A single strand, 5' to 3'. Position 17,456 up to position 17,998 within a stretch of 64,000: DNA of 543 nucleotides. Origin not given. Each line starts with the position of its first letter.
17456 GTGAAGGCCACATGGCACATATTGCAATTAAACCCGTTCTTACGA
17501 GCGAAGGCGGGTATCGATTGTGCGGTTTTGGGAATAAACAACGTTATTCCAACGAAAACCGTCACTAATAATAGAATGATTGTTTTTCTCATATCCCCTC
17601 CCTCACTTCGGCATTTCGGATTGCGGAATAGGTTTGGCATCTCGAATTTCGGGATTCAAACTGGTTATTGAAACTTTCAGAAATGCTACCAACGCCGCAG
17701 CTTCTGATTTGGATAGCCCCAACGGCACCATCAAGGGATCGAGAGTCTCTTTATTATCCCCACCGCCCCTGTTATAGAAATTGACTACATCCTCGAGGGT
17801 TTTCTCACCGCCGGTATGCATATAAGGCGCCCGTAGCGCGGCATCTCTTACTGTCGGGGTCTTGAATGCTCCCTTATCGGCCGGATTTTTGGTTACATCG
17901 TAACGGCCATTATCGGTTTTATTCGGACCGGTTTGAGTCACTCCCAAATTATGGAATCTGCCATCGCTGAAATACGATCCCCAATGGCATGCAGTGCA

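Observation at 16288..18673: Cytochrome c peroxidase operon ends in an outer-membrane beta-barrel carrying a single N-terminal CxxCH haem motif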

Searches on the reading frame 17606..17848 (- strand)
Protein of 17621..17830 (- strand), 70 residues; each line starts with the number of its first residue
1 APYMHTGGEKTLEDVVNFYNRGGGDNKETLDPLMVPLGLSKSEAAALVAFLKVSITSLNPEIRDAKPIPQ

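Call 35: search_solved_structures(query=window:17621-17830:-, max_evalue=10, show_alignments=5)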
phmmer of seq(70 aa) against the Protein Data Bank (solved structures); distinct sequences matched with E-value up to 10: 1.
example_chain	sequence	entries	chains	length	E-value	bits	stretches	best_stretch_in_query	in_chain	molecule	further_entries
6e1c_A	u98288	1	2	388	0.0011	22.8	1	1-53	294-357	Di-heme enzyme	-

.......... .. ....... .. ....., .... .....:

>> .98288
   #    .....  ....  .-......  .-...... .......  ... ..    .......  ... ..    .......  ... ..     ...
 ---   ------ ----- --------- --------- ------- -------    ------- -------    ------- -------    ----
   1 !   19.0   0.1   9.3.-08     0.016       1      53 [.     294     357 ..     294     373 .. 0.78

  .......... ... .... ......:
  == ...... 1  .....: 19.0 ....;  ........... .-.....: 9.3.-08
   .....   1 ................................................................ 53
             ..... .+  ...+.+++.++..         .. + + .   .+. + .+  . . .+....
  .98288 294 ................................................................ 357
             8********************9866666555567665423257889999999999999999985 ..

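Call 62: search_solved_structures(query=A2, max_evalue=10, show_alignments=5)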
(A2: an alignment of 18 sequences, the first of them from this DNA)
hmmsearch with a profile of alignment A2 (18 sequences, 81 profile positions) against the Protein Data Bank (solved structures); distinct sequences matched with E-value up to 10: 22.
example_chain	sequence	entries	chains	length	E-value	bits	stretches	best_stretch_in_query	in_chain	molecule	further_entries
6e1c_A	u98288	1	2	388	2.1e-10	44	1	1-61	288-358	Di-heme enzyme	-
9l08_A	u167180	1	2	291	0.00011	25.7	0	27-59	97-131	Covalently Connected Cytochrome c555 trimer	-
1nml_A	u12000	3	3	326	0.00027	24.4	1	1-81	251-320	di-haem cytochrome c peroxidase | Cytochrome c peroxidase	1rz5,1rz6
3o5c_A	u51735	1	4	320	0.0073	19.8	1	1-80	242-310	Cytochrome c551 peroxidase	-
4y5r_A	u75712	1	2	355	0.035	17.6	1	1-29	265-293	Methylamine utilization protein MauG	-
3rn0_A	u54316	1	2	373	0.037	17.5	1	1-29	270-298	Methylamine utilization protein MauG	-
3rn1_A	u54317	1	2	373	0.038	17.5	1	1-29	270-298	Methylamine utilization protein MauG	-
3rlm_A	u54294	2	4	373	0.038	17.5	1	1-29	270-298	Methylamine utilization protein MauG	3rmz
3l4m_A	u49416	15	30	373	0.038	17.5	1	1-29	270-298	Methylamine utilization protein mauG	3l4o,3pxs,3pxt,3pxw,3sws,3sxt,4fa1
4o1q_A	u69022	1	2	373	0.038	17.5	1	1-29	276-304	Methylamine utilization protein MauG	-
4l1q_A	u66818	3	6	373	0.042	17.3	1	1-29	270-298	Methylamine utilization protein MauG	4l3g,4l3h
3sjl_A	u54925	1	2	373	0.058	16.9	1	1-29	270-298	Methylamine utilization protein mauG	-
3svw_A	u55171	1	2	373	0.06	16.9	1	1-29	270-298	Methylamine utilization protein MauG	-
3sle_A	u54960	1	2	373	0.06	16.9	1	1-29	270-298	Methylamine utilization protein MauG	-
1iqc_A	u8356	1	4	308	0.15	15.6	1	1-25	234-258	di-heme peroxidase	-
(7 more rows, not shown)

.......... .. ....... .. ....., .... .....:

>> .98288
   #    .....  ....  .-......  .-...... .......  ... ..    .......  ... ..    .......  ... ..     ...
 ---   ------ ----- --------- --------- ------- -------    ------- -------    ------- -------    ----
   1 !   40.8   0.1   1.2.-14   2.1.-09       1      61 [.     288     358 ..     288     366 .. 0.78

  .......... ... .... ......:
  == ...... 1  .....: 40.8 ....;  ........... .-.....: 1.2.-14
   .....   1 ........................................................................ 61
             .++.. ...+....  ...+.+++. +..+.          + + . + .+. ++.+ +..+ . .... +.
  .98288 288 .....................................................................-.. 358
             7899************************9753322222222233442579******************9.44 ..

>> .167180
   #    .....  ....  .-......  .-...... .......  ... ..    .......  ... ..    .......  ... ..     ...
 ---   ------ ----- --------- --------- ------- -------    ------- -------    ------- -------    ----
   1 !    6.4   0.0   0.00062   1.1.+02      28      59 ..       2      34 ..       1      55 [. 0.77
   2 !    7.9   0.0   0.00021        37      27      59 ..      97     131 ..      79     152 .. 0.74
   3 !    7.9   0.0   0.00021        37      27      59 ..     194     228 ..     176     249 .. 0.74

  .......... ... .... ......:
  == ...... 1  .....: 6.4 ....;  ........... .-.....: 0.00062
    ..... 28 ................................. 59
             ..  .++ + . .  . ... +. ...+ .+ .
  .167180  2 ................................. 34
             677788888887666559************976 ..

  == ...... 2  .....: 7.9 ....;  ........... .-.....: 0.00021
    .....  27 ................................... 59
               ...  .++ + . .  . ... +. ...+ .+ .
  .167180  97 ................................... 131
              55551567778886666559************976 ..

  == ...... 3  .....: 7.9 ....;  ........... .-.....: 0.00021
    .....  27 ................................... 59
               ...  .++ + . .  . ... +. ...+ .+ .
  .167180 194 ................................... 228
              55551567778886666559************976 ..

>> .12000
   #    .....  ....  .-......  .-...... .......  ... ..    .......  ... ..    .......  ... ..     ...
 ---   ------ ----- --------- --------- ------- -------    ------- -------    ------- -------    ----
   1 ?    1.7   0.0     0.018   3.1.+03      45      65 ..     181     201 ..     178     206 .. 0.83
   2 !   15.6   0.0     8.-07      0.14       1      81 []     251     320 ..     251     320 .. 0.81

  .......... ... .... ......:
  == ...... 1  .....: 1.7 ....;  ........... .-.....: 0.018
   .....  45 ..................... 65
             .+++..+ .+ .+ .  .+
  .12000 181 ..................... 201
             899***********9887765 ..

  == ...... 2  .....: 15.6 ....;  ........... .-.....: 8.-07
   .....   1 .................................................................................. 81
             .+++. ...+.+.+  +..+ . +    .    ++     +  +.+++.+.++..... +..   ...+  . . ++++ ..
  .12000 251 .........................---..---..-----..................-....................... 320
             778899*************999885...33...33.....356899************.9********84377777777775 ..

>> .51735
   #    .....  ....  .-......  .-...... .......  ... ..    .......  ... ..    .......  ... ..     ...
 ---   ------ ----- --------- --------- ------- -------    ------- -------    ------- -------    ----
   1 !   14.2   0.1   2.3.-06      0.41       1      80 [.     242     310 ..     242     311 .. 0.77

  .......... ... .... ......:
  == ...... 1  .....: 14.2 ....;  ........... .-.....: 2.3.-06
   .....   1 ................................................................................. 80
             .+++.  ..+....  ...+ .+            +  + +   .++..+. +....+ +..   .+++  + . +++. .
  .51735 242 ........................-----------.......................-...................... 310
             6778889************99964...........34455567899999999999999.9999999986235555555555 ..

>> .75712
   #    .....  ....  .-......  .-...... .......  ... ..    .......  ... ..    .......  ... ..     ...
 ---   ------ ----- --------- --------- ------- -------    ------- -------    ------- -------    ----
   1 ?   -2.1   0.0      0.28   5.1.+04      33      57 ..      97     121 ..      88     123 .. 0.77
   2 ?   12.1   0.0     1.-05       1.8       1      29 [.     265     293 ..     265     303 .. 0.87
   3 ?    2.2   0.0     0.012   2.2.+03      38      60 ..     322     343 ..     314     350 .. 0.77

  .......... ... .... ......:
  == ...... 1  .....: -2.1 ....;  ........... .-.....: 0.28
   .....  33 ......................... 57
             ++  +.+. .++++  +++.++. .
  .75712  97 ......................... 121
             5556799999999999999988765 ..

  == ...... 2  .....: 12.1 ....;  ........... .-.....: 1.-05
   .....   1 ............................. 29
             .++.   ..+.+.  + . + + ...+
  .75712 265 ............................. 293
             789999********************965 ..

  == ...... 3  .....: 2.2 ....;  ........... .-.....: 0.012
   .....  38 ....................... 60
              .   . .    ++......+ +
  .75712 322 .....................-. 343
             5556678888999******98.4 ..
